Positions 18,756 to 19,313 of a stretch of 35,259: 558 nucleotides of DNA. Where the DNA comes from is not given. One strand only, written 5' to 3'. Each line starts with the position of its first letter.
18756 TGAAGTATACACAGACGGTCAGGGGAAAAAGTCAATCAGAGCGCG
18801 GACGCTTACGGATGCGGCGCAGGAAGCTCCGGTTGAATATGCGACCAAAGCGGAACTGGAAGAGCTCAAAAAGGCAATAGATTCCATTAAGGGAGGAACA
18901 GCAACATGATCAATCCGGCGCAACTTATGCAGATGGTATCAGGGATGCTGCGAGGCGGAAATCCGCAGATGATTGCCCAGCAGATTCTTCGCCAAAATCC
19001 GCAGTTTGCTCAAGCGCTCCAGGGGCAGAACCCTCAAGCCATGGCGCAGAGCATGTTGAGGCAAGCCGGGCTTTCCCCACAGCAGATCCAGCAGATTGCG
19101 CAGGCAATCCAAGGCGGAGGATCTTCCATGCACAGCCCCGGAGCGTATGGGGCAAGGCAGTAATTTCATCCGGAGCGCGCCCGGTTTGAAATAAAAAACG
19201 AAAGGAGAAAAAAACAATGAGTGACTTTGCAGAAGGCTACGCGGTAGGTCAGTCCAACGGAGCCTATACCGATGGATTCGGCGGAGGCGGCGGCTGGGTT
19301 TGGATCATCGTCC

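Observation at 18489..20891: Terminator-bracketed five-gene accessory operon with a BclA-CTD/C1q-like protein and a Gly-rich membrane protein: possible spore-surface or cell-envelope conversion module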

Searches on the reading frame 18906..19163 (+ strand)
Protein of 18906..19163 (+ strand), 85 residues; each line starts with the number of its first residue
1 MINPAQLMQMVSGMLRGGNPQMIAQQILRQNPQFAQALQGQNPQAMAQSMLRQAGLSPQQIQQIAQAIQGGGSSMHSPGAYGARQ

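Call 8: search_protein_families(library=pfam, proteins=[window:18906-19163:+], max_evalue=1)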
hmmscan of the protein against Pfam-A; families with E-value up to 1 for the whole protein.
window:18906-19163:+ (85 aa): 4 families
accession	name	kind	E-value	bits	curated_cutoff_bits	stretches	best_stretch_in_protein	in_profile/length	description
PF25317.1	SAM_SMF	-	0.1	13.4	27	1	35-66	25-54/65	SMF/DprA SAM domain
PF23854.1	DUF7217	-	0.11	12.7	29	1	37-83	39-84/238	Domain of unknown function (DUF7217)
PF14193.11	DUF4315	-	0.22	12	27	0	49-76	40-67/79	Domain of unknown function (DUF4315)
PF22448.1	RepB_primase_C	-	0.29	11.5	26.1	0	51-63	14-26/54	RepB DNA-primase C-terminal helical domain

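Call 9: search_protein_families(library=phrogs, proteins=[window:18906-19163:+], max_evalue=0.1)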
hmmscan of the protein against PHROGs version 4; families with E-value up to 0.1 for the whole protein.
window:18906-19163:+ (85 aa): 0 families

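Call 29: search_protein_families(library=padloc, proteins=[window:18906-19163:+], max_evalue=0.1)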
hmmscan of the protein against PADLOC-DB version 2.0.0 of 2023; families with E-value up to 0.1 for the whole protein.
window:18906-19163:+ (85 aa): 0 families

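Call 30: search_protein_families(library=ncbifam, proteins=[window:18906-19163:+], max_evalue=0.1)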
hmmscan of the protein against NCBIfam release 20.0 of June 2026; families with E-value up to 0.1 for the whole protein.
window:18906-19163:+ (85 aa): 0 families

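Call 120: search_solved_structures(query=A12, max_evalue=10, show_alignments=3)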
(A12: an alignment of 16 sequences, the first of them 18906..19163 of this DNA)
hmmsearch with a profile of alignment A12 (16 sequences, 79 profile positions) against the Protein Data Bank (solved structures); distinct sequences matched with E-value up to 10: 54.
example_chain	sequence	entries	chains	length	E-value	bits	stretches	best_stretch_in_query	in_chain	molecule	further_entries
2ypf_A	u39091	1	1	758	3.2e-07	33.3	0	54-78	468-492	AVRBS3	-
9lcz_A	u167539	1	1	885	2.3e-06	30.5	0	56-78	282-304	Inactivate TOD6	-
9lcx_A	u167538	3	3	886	2.3e-06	30.5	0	56-78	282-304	Inactivate TOD6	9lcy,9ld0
9ld1_A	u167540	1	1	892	3.1e-06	30.1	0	56-78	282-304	inactivate TOD4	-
9jo8_A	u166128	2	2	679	7.2e-06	28.9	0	56-78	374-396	TALE repeat protein targeting mitochondiral ND1-L gene. | TALE repeat protein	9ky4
4osk_A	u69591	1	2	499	4.6e-05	26.3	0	56-78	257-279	Hax3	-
7bqq_A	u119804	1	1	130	0.00011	25.2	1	19-60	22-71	Gogy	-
4hpz_A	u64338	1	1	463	0.00058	22.8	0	55-78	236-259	dTale2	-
3v6p_A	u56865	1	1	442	0.00085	22.3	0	56-78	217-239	dHax3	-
6jtq_A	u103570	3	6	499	0.00099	22.1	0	56-78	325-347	TAL effector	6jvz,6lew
4osv_A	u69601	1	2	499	0.0015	21.5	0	56-78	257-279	Hax3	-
4ot3_A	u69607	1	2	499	0.0015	21.5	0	56-78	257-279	Hax3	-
4gg4_A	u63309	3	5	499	0.0017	21.3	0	56-78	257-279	Hax3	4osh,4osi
4oto_A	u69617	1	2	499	0.0019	21.2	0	56-78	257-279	Hax3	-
6jw3_A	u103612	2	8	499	0.0025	20.8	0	56-78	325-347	TAL effector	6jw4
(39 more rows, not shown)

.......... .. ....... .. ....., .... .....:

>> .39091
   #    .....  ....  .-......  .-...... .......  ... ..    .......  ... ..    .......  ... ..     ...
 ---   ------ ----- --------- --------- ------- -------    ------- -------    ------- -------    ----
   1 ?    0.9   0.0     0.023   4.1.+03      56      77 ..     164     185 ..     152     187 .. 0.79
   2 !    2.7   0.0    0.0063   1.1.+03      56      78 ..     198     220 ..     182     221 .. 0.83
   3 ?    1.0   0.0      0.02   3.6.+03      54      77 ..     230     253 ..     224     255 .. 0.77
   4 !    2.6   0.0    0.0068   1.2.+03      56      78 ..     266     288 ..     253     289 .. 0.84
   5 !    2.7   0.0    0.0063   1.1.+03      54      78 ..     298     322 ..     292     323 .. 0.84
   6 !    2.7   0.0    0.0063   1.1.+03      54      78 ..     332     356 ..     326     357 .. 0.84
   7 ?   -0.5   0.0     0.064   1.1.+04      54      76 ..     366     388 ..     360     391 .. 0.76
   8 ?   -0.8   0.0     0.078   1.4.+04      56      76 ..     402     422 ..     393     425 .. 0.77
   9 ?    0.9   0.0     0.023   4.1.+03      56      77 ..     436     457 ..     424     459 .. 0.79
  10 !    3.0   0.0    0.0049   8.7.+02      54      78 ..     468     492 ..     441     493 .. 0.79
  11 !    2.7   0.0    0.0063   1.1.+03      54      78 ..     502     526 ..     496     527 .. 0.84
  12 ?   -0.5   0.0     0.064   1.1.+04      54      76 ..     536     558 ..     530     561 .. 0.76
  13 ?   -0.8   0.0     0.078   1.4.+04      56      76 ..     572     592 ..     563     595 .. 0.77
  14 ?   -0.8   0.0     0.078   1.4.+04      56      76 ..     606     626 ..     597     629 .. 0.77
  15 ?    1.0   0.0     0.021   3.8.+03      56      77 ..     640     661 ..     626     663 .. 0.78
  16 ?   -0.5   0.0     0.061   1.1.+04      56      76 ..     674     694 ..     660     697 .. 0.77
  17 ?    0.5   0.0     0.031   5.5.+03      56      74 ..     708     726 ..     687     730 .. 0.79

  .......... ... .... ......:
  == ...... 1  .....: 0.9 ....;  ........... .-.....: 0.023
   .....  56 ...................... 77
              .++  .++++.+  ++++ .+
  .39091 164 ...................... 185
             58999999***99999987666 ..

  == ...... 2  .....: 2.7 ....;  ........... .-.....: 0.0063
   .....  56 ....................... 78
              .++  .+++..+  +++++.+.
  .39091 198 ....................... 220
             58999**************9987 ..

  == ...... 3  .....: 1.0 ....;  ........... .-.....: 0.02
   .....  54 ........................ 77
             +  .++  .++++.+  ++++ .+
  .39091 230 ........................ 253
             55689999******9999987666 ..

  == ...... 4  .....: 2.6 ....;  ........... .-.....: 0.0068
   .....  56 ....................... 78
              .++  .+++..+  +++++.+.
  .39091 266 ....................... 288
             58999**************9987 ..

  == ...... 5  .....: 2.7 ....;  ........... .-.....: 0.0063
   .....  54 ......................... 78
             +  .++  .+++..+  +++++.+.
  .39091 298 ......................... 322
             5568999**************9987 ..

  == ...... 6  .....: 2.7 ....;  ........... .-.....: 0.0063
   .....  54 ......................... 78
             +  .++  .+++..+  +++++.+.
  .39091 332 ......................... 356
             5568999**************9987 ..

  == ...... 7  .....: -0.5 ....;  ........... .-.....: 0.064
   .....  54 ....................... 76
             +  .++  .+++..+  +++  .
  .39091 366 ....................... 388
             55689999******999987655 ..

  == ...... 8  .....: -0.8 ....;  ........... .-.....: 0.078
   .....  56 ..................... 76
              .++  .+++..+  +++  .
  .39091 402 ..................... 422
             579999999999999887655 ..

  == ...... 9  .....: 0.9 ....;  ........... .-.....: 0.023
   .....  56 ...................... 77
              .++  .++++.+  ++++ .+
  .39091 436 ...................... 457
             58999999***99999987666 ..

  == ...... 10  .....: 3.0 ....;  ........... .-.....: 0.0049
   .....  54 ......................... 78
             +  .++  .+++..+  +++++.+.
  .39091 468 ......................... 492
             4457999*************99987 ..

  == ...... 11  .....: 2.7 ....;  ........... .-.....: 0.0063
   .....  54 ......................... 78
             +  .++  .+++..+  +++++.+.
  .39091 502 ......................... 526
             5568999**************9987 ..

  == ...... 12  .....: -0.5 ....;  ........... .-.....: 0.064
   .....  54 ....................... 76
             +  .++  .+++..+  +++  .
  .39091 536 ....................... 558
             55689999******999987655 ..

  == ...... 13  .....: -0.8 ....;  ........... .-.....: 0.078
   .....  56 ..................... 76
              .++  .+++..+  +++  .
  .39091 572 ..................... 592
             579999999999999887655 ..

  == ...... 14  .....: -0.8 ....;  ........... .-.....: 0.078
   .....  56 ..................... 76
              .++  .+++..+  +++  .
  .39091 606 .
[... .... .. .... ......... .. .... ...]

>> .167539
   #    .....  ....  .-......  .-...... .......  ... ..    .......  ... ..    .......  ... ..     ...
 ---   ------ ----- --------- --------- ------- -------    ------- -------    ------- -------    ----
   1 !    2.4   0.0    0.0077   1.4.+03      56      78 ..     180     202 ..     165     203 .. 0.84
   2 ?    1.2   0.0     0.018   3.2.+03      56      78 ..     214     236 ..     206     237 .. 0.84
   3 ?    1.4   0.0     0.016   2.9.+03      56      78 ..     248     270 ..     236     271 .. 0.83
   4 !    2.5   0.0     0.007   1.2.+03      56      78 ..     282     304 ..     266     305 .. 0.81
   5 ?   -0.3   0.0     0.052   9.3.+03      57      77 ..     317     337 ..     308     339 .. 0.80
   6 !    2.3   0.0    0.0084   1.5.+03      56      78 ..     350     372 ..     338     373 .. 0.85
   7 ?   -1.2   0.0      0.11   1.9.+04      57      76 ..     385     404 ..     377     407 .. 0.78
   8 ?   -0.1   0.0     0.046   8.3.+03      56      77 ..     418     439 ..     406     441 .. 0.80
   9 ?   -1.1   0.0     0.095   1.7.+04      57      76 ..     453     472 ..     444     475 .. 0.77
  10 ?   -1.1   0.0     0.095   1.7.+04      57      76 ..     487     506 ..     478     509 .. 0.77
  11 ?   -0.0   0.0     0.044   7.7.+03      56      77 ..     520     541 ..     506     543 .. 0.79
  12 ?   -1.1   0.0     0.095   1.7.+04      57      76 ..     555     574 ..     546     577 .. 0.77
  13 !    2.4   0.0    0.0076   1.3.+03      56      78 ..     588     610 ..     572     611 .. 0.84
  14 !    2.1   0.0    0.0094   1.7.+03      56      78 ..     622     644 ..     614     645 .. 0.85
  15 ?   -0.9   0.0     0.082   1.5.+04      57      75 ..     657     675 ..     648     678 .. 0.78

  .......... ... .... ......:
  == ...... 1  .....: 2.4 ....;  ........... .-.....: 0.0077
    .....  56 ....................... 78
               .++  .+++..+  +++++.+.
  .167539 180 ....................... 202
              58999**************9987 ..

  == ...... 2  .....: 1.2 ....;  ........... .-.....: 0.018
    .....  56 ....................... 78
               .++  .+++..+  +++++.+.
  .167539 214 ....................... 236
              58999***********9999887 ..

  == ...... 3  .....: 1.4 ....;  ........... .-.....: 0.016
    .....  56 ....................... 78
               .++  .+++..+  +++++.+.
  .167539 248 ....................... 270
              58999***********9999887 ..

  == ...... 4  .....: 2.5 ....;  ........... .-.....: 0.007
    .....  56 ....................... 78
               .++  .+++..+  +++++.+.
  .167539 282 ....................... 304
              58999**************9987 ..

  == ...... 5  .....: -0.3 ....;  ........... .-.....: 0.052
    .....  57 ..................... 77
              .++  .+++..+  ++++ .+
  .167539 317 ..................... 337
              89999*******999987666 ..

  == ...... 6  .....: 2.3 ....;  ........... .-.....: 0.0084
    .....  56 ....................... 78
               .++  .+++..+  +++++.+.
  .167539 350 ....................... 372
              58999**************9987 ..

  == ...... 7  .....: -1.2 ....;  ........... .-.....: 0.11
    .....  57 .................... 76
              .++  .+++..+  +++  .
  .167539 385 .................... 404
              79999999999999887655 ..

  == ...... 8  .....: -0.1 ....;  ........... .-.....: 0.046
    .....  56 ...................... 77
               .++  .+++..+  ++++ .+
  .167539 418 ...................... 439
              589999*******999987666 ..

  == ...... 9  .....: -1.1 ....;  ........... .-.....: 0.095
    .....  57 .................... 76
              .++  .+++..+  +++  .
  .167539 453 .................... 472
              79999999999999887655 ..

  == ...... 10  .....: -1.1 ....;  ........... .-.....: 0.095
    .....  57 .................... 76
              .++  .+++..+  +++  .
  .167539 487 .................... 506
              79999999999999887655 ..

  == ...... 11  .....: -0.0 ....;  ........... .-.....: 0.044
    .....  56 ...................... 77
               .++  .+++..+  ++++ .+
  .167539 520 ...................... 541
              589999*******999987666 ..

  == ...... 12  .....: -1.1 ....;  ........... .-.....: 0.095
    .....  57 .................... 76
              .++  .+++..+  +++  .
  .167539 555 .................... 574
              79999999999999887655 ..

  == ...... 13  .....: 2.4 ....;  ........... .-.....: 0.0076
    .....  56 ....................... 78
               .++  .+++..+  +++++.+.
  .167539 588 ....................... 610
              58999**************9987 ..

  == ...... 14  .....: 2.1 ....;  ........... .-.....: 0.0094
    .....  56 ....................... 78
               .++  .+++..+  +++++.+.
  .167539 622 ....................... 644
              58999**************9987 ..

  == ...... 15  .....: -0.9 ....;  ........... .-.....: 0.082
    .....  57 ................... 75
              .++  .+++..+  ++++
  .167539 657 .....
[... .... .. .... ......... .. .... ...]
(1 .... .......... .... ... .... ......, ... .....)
